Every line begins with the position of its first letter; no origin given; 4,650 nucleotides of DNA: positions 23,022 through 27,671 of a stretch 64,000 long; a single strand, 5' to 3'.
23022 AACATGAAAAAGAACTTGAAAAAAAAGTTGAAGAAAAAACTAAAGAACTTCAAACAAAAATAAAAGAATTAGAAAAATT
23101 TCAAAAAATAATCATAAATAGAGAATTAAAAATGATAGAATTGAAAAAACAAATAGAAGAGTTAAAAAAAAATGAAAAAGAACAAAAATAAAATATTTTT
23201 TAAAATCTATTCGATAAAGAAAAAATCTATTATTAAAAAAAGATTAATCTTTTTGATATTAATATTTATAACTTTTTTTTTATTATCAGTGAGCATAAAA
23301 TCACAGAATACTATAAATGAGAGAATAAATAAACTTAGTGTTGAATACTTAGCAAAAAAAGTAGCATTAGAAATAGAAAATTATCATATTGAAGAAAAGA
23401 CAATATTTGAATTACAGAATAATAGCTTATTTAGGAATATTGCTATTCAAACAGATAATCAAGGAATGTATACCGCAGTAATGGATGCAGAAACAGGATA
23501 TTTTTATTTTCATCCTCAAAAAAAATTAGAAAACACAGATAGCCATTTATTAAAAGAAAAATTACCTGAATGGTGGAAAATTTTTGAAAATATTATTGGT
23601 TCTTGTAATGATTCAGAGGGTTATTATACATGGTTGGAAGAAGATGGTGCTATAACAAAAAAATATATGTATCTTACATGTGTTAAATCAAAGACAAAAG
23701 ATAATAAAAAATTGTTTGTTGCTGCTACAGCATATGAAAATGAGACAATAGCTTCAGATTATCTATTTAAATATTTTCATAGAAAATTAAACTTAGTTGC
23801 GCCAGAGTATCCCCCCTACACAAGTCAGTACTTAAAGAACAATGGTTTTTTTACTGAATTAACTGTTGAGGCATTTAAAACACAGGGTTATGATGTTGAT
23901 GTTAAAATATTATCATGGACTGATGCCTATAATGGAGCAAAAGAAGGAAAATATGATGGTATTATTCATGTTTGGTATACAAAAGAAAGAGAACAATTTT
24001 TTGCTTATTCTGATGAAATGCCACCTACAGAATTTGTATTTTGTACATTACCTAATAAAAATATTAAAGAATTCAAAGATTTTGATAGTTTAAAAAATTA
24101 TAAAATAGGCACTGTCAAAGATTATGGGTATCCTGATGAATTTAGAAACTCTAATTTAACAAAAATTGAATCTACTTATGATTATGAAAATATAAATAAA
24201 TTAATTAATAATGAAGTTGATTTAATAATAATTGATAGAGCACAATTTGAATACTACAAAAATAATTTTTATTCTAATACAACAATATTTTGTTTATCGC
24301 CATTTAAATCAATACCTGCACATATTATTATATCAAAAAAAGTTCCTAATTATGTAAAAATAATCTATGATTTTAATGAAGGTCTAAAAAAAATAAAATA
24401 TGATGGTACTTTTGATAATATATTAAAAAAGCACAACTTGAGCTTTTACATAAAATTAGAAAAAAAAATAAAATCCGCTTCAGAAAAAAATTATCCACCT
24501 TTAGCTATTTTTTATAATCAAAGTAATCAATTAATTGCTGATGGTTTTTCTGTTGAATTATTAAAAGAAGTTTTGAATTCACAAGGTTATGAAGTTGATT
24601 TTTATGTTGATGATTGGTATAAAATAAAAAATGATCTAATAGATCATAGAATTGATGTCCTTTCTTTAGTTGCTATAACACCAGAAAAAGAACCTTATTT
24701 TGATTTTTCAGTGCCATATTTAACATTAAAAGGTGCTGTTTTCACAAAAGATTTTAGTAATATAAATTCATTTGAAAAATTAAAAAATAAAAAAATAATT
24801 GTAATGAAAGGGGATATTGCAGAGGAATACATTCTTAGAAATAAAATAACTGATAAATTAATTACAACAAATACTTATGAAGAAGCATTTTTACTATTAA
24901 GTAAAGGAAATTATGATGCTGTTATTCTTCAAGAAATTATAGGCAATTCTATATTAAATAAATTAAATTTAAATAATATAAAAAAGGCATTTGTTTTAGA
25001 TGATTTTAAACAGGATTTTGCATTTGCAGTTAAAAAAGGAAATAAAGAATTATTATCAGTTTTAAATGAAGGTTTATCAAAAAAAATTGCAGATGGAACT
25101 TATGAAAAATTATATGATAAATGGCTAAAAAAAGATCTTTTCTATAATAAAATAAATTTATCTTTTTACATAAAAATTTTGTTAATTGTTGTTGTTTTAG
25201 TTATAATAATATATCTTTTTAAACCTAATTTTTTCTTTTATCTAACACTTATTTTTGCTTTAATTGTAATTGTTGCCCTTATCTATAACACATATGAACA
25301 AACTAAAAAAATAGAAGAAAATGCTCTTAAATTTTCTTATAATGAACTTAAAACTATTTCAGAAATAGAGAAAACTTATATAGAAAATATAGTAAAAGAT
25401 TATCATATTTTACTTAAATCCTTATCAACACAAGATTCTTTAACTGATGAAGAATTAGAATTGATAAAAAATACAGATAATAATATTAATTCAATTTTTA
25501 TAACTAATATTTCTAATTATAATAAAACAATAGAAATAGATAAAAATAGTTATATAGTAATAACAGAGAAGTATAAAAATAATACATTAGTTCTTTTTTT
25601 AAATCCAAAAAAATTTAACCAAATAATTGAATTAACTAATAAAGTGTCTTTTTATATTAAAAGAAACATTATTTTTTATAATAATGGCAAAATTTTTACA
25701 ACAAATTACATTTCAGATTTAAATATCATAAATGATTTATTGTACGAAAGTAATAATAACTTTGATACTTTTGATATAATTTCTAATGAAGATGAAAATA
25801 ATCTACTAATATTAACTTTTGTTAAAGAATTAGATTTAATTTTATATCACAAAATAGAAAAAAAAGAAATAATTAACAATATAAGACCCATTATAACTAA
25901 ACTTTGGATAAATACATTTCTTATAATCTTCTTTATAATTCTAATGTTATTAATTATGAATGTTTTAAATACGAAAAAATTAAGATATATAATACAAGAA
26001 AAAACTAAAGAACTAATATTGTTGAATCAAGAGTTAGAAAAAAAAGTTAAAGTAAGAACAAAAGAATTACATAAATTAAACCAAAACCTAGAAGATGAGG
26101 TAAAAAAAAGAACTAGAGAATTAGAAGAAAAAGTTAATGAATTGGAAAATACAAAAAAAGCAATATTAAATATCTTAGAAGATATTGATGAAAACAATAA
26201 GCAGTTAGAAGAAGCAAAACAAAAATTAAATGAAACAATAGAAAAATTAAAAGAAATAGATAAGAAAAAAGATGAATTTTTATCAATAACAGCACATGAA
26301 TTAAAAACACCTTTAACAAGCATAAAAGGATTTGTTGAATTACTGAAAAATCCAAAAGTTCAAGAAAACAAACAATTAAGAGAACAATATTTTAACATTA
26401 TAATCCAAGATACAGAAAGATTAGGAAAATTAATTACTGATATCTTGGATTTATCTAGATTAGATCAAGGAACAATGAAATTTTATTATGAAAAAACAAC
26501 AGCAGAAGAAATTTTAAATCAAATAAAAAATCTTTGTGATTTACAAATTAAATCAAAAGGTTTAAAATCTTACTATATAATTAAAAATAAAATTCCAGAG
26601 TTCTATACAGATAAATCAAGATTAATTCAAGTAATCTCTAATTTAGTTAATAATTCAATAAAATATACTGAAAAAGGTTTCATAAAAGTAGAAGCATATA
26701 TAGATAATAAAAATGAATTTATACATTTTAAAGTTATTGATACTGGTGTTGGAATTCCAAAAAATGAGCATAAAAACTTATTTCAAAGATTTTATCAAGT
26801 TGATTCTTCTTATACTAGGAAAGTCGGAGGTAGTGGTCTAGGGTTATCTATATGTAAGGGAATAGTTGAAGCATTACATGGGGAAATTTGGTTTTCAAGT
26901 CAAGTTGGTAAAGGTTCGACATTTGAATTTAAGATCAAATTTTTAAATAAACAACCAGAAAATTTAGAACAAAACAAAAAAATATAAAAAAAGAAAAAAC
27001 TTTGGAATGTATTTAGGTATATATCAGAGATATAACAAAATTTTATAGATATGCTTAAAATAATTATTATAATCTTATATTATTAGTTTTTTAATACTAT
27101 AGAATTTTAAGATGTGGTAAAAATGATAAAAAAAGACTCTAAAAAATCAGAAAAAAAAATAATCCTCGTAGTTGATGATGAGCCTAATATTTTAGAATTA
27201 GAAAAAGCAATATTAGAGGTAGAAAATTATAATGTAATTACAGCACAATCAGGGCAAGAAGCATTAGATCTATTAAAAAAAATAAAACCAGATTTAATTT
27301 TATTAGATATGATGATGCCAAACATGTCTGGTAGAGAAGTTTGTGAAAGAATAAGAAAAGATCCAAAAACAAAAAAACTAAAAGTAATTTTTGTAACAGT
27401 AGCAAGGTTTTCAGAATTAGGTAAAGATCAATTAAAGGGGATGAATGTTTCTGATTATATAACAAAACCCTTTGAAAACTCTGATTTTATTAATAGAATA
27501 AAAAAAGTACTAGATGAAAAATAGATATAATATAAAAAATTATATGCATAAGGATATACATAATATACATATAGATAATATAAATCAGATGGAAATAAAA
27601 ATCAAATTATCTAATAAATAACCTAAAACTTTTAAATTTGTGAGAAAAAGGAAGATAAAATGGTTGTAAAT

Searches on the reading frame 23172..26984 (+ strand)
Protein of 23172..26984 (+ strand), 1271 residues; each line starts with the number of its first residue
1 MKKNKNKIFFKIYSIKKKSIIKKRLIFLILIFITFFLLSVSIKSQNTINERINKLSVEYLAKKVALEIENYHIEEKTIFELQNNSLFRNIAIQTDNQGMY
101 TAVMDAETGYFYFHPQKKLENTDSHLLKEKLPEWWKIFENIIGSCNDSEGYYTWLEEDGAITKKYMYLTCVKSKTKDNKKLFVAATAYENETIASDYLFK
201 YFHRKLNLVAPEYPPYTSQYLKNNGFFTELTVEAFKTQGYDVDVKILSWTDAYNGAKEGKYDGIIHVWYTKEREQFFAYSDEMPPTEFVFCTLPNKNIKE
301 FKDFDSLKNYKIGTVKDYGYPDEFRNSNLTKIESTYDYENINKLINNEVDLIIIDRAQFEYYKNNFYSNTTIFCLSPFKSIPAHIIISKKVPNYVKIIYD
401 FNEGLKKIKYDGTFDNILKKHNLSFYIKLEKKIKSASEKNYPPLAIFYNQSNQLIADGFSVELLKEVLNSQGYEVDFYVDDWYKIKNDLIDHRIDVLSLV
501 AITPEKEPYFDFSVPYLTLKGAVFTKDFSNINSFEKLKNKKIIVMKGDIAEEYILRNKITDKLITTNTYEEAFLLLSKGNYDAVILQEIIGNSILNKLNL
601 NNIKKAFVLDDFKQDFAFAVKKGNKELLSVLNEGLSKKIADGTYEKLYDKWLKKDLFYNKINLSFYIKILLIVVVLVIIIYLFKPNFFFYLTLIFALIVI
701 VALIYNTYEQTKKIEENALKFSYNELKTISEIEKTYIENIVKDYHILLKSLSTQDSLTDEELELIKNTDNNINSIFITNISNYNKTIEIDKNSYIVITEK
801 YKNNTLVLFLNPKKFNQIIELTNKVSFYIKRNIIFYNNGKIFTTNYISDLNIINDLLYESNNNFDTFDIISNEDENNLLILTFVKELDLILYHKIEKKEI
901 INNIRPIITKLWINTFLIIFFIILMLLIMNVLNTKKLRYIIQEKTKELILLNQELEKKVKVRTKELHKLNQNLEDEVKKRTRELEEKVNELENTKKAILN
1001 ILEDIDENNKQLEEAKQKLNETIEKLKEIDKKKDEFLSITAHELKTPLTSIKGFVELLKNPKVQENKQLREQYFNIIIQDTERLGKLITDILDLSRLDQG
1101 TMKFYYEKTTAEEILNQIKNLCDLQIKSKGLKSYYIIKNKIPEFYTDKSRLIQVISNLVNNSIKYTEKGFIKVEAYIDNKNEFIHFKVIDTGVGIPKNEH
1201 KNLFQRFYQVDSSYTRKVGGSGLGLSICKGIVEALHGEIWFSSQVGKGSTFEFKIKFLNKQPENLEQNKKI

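Call 25: search_protein_families(library=pfam, proteins=[window:23172-26984:+], max_evalue=0.01)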
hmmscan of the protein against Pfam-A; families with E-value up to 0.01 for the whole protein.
window:23172-26984:+ (1271 aa): 5 families
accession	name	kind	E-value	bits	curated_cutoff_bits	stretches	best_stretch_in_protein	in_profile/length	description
PF00497.25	SBP_bac_3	-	2.8e-32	111.7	26.4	2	434-653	2-131/132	Bacterial extracellular solute-binding proteins, family 3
PF02518.31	HATPase_c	-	3e-30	105.4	26.4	1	1147-1257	2-109/111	Histidine kinase-, DNA gyrase B-, and HSP90-like ATPase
PF00512.31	HisKA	-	1.4e-19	70.4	26.9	1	1033-1100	2-66/66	His Kinase A (phospho-acceptor) domain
PF13589.12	HATPase_c_3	-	0.0022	18.4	25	1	1153-1264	5-114/137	Histidine kinase-, DNA gyrase B-, and HSP90-like ATPase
PF04932.20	Wzy_C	-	0.009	16.3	31.7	0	670-714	20-69/149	O-Antigen ligase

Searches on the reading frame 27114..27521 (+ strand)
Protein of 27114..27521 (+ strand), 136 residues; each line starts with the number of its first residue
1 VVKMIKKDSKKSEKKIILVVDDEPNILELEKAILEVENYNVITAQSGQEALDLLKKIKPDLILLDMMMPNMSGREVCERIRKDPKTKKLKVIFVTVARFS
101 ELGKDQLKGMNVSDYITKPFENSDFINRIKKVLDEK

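Call 25: search_protein_families(library=pfam, proteins=[window:27114-27521:+], max_evalue=0.01)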
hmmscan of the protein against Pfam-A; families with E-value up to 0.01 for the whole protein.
window:27114-27521:+ (136 aa): 3 families
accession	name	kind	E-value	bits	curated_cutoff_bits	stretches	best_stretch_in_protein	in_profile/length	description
PF00072.30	Response_reg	-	8.6e-28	97.2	30.2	1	17-130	1-111/111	Response regulator receiver domain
PF20161.5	VpsR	-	5.4e-05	23.3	23.7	1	7-129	4-120/121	VpsR domain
PF23198.2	PDE8A_N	-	0.00033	21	29.6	1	11-103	7-100/147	PDE8A-like, N-terminal domain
